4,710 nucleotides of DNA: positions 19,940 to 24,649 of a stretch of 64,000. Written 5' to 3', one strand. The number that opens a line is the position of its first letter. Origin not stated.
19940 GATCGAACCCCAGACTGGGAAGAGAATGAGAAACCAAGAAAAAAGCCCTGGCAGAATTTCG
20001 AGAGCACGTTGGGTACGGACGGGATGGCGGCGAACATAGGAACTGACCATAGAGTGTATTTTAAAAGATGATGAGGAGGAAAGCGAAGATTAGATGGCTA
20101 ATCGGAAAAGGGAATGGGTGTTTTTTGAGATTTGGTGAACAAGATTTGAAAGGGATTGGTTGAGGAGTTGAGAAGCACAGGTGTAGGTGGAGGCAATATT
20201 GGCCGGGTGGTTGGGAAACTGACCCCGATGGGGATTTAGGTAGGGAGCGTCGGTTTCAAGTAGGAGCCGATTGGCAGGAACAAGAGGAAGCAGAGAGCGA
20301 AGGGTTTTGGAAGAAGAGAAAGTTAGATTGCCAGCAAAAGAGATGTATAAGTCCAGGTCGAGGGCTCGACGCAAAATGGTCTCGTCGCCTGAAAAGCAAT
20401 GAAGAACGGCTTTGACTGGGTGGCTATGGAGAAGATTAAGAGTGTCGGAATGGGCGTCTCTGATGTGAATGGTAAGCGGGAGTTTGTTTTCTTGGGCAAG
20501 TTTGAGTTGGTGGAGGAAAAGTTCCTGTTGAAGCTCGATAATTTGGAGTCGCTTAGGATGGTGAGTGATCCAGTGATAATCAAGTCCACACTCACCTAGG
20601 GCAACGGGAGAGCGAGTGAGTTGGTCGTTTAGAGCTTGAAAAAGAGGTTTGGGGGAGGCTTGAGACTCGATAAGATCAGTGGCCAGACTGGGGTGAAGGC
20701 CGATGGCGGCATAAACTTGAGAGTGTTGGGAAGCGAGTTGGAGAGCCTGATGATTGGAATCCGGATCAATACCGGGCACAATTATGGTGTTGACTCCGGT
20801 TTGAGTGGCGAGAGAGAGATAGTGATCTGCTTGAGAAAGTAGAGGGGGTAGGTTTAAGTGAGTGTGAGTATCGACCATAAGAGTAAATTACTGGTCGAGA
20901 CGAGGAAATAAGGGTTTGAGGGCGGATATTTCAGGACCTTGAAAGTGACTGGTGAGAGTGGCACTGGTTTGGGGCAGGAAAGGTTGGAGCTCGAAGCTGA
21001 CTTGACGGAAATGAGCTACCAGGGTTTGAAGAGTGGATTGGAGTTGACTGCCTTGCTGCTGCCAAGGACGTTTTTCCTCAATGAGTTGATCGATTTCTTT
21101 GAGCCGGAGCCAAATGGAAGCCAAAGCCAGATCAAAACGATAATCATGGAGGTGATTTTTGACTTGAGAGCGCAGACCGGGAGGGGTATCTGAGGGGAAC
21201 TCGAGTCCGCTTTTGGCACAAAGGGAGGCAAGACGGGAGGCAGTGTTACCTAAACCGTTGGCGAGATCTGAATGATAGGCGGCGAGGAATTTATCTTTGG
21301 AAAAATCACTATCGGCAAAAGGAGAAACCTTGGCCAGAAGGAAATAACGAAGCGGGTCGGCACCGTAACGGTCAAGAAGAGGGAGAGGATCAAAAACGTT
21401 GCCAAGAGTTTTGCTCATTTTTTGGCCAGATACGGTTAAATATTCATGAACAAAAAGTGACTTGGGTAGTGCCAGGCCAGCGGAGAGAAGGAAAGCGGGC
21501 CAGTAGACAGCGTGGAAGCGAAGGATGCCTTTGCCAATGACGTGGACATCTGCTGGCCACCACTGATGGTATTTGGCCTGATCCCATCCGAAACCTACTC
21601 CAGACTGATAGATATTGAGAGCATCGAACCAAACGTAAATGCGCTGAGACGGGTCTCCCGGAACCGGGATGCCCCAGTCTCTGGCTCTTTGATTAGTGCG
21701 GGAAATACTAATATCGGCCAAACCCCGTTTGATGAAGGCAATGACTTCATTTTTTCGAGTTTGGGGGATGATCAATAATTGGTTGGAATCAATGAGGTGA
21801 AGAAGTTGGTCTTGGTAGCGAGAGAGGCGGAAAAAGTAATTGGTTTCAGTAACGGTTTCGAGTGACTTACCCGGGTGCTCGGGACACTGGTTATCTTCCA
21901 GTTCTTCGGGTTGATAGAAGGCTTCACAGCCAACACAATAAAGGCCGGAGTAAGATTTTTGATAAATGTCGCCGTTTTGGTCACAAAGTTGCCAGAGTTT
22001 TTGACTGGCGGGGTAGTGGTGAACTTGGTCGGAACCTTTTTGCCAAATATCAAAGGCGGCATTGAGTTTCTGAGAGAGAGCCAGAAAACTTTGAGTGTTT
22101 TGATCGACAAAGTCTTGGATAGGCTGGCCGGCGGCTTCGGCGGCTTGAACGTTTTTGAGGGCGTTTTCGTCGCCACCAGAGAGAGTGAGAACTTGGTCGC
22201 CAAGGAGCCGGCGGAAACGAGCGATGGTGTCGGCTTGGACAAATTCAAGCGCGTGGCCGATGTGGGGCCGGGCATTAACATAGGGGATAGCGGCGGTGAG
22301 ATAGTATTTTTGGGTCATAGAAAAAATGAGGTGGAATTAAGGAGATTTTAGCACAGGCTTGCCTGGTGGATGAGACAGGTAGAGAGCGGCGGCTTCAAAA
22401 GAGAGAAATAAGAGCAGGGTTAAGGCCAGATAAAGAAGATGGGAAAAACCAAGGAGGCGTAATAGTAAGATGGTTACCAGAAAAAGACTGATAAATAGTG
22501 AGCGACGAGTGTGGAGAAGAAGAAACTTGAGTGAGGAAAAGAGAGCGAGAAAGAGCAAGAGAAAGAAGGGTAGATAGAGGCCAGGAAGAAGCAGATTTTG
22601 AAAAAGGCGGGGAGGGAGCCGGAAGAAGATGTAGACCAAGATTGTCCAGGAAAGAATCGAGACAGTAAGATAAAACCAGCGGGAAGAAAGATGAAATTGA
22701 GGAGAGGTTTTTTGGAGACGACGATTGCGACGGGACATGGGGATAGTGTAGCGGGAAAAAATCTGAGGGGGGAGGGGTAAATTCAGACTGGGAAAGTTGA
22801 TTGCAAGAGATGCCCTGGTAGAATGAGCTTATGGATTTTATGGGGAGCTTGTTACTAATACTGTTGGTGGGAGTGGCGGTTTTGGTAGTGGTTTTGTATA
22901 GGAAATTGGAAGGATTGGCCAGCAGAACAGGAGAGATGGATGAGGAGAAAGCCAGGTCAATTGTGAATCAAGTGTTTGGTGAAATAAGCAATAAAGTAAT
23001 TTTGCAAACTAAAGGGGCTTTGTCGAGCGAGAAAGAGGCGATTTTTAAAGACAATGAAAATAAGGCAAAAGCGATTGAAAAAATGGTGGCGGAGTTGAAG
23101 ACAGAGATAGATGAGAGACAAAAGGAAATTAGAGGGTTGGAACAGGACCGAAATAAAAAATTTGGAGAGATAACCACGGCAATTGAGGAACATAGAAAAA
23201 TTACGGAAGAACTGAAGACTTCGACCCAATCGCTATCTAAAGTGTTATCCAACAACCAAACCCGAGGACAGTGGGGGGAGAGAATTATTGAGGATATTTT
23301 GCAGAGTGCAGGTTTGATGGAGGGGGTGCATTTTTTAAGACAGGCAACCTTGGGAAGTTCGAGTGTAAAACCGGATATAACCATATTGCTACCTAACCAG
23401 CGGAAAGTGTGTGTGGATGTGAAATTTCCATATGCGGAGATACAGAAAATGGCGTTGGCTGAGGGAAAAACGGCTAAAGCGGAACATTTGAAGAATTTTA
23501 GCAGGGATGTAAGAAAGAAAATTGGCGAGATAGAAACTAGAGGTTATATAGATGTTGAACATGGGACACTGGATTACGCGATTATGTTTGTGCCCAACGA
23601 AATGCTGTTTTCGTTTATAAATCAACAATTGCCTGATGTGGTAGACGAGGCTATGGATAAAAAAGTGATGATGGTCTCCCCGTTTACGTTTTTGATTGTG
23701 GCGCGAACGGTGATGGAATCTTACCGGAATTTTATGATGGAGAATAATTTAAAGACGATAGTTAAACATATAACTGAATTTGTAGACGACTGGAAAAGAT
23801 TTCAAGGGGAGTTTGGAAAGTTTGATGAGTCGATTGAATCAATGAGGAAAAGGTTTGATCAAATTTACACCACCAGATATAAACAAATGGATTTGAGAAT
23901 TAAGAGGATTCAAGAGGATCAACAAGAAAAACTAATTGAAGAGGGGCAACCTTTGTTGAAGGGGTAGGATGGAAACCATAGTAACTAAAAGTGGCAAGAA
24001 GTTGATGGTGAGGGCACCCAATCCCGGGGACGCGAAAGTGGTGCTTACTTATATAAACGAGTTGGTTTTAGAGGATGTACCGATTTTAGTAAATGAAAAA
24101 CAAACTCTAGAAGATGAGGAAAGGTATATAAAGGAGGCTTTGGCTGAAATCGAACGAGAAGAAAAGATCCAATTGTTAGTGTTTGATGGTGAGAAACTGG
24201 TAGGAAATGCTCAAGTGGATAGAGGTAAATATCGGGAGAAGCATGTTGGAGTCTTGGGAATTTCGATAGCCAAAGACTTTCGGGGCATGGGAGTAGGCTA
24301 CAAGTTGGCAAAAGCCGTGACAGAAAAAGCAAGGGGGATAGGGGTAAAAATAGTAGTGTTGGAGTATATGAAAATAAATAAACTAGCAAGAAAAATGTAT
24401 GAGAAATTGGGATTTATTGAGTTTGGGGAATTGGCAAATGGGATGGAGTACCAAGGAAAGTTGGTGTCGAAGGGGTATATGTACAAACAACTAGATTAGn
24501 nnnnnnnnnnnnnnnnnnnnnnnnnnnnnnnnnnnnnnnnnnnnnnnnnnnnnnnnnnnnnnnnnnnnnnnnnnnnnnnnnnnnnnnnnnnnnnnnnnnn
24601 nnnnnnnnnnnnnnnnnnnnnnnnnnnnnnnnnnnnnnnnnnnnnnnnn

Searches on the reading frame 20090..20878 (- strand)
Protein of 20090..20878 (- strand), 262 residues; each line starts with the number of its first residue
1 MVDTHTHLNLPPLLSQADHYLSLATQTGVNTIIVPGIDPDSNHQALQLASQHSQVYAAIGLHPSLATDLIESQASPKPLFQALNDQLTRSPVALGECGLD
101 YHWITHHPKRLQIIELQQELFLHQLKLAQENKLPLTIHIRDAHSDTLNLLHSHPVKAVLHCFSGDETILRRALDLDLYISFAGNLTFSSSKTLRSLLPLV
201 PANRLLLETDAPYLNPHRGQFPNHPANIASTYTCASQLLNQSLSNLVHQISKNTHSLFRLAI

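Call 27: search_protein_families(library=pfam, proteins=[window:20090-20878:-], max_evalue=0.001)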
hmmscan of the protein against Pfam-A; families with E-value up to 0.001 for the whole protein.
window:20090-20878:- (262 aa): 1 family
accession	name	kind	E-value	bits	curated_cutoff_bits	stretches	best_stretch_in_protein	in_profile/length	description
PF01026.27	TatD_DNase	-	9.1e-63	212.4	27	1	2-259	1-253/253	TatD related DNase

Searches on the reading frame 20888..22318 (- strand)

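Call 27: search_protein_families(library=pfam, proteins=[window:20888-22318:-], max_evalue=0.001)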
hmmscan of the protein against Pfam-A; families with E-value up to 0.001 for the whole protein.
window:20888-22318:- (476 aa): 3 families
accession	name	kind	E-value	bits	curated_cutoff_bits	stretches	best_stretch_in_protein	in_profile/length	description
PF09334.17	tRNA-synt_1g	-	2.4e-89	300.3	20.1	1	5-363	1-390/391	tRNA synthetases class I (M)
PF00133.28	tRNA-synt_1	-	7.1e-22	78.2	22.7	2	229-333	301-407/414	tRNA synthetases class I (I, L, M and V)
PF01406.26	tRNA-synt_1e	-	1.7e-08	34.6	27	1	289-330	241-283/301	tRNA synthetases class I (C) catalytic domain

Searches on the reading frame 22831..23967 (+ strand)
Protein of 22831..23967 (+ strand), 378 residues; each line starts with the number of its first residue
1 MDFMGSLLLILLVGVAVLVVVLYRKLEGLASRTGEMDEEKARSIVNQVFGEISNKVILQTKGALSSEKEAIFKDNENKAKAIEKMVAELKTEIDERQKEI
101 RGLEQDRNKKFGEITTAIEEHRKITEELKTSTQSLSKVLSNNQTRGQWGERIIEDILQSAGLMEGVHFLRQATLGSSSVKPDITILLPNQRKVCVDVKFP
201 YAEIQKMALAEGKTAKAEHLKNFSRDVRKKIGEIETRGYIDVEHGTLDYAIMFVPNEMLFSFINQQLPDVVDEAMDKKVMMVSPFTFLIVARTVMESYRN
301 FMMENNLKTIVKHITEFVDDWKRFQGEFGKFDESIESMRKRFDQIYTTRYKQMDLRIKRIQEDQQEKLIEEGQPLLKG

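Call 27: search_protein_families(library=pfam, proteins=[window:22831-23967:+], max_evalue=0.001)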
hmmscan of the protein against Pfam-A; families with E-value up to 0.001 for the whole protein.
window:22831-23967:+ (378 aa): 2 families
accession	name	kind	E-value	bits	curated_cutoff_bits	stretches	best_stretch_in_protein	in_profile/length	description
PF02646.22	RmuC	-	9.7e-65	219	26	1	81-364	2-285/291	RmuC family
PF05852.16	DUF848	-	0.00088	19.9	25.3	0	74-145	50-121/145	Gammaherpesvirus protein of unknown function (DUF848)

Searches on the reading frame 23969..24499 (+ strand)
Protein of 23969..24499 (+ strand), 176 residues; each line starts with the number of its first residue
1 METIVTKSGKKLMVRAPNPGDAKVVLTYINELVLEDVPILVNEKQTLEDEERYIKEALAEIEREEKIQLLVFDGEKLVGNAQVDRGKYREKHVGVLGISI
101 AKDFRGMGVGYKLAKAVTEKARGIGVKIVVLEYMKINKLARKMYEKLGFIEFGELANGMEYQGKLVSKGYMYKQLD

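Call 27: search_protein_families(library=pfam, proteins=[window:23969-24499:+], max_evalue=0.001)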
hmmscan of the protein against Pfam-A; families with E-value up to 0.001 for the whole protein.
window:23969-24499:+ (176 aa): 7 families
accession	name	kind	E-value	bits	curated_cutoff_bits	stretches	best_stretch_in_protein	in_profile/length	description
PF00583.31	Acetyltransf_1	-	3.3e-14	53.6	20.7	1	57-149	27-116/116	Acetyltransferase (GNAT) family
PF13302.13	Acetyltransf_3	-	1.3e-10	42.5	25.4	1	12-149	2-137/138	Acetyltransferase (GNAT) domain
PF13508.13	Acetyltransf_7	-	2.5e-09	37.8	27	1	70-150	6-83/84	Acetyltransferase (GNAT) domain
PF13673.13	Acetyltransf_10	-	4.4e-08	33.6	23.6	1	54-154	17-112/128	Acetyltransferase (GNAT) domain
PF08445.16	FR47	-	6.6e-08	32.9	22.1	1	95-151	23-79/86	FR47-like protein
PF14542.12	Acetyltransf_CG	-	0.00054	20.5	30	0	98-130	30-62/80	GCN5-related N-acetyl-transferase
PF13420.13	Acetyltransf_4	-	0.00057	20.4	24.3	1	16-163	3-148/155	Acetyltransferase (GNAT) domain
